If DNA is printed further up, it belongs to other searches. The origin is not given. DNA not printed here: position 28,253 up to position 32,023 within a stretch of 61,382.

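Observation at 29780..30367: Histidine-phosphatase (PGAM-type) domain nested in the catalytic core of IleRS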

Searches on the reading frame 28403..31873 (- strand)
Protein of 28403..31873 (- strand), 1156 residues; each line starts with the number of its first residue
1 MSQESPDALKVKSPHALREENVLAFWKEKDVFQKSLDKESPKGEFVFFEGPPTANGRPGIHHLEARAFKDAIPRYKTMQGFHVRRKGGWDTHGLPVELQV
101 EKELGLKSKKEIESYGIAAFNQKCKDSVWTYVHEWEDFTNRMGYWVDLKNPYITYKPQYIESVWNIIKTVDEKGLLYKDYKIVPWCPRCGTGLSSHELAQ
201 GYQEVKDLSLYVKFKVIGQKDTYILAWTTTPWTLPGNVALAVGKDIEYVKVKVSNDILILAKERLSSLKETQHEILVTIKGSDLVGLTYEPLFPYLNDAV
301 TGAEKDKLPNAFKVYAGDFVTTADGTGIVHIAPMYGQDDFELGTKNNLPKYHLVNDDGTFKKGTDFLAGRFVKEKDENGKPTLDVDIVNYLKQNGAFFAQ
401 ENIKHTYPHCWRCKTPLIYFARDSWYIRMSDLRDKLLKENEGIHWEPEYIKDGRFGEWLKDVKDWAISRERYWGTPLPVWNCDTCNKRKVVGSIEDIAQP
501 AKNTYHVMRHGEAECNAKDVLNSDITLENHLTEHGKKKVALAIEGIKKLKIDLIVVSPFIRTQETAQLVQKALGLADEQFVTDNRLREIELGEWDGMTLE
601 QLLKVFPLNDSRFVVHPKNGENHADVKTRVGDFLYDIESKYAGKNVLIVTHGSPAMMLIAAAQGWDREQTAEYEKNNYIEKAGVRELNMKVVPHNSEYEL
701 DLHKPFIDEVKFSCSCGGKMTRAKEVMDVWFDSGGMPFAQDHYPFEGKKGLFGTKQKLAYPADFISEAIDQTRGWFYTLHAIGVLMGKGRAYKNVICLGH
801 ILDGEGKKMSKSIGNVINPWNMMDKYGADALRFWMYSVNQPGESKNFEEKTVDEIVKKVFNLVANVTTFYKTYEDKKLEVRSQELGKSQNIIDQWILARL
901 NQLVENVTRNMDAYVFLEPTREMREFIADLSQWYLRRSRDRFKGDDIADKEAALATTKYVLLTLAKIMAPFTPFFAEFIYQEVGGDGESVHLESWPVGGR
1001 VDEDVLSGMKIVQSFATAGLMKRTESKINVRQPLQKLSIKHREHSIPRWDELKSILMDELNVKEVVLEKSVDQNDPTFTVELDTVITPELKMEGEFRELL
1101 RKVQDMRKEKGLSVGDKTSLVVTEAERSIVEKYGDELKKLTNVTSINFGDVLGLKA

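Call 3: search_protein_families(library=pfam, proteins=[window:28403-31873:-], max_evalue=0.01)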
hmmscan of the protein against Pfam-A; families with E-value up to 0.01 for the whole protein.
window:28403-31873:- (1156 aa): 7 families
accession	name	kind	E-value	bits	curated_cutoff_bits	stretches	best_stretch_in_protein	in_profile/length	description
PF00133.28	tRNA-synt_1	-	3.2e-117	392.2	22.7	2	22-501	2-267/414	tRNA synthetases class I (I, L, M and V)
PF00300.27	His_Phos_1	-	4.1e-33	115.1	21.7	1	507-674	3-170/194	Histidine phosphatase superfamily (branch 1)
PF08264.19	Anticodon_1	-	2.6e-30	105.7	25.1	1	893-1036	1-146/148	Anticodon-binding domain of tRNA ligase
PF09334.17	tRNA-synt_1g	-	1.8e-19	70.2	20.1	3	777-858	296-377/391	tRNA synthetases class I (M)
PF19302.4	DUF5915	-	8.2e-17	61.8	27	1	1022-1148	43-172/195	Domain of unknown function (DUF5915)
PF01406.26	tRNA-synt_1e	-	9e-05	22.4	27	1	802-852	247-296/301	tRNA synthetases class I (C) catalytic domain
PF01921.24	tRNA-synt_1f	-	0.00049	19.6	27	1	801-876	275-347/360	tRNA synthetases class I (K)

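Call 4: search_protein_families(library=ncbifam, proteins=[window:28403-31873:-], max_evalue=0.01)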
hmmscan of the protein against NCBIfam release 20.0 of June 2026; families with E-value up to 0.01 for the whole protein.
window:28403-31873:- (1156 aa): 29 families (the best 25 are shown)
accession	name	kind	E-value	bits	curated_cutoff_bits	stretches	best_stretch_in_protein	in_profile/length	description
TIGR00392.1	ileS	equivalog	8e-280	930.8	621.4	2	17-505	10-503/861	isoleucine--tRNA ligase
NF000257.1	MupA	exception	7.8e-247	821.7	1900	2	20-501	10-473/1024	mupirocin-resistant isoleucine--tRNA ligase MupA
NF000258.1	MupB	exception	1.1e-235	784.9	1900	2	17-500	7-476/1033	mupirocin-resistant isoleucine--tRNA ligase MupB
TIGR00422.1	valS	equivalog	4.2e-125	418.7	612.1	3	719-1110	443-827/863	valine--tRNA ligase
NF009687.0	PRK13208.1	equivalog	3e-121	406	738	3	705-1074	434-795/801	valine--tRNA ligase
NF004349.1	PRK05729.1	equivalog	6.3e-102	342.3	704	3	718-1139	432-848/860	valine--tRNA ligase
NF040702.1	ileS_w_GNAT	exception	3.1e-93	313.2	1999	3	11-264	15-281/1100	isoleucine--tRNA ligase, N-acetyltransferase domain-containing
NF011492.0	PRK14900.1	equivalog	4.6e-67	226.7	1783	3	713-1043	441-773/1044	valine--tRNA ligase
NF000540.1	alt_ValS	exception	8e-58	196.1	900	3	720-1055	492-816/827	valine--tRNA ligase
NF008957.0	PRK12300.1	subfamily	4.4e-54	183.8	677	2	22-334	13-316/946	leucine--tRNA ligase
TIGR00395.1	leuS_arch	equivalog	1e-50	172.7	648.5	2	792-1016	605-810/938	leucine--tRNA ligase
TIGR00396.1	leuS_bact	equivalog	1.4e-37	129.3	548.4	3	807-1065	604-831/843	leucine--tRNA ligase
TIGR00398.1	metG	equivalog_domain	5.7e-27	94.6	336.35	3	786-986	305-504/530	methionine--tRNA ligase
NF005567.0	PRK07238.1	equivalog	1e-24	87.6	326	1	495-663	172-338/378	bifunctional RNase H/acid phosphatase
TIGR03162.1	ribazole_cobC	equivalog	1.6e-23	83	162.9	1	507-673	3-166/176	alpha-ribazole phosphatase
NF045917.1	PhserinePhPspA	equivalog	4.3e-19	69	350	1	507-661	6-160/211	phosphoserine phosphatase PspA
TIGR00249.1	sixA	equivalog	1.5e-09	37.9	74.5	1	506-577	4-69/154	phosphohistidine phosphatase SixA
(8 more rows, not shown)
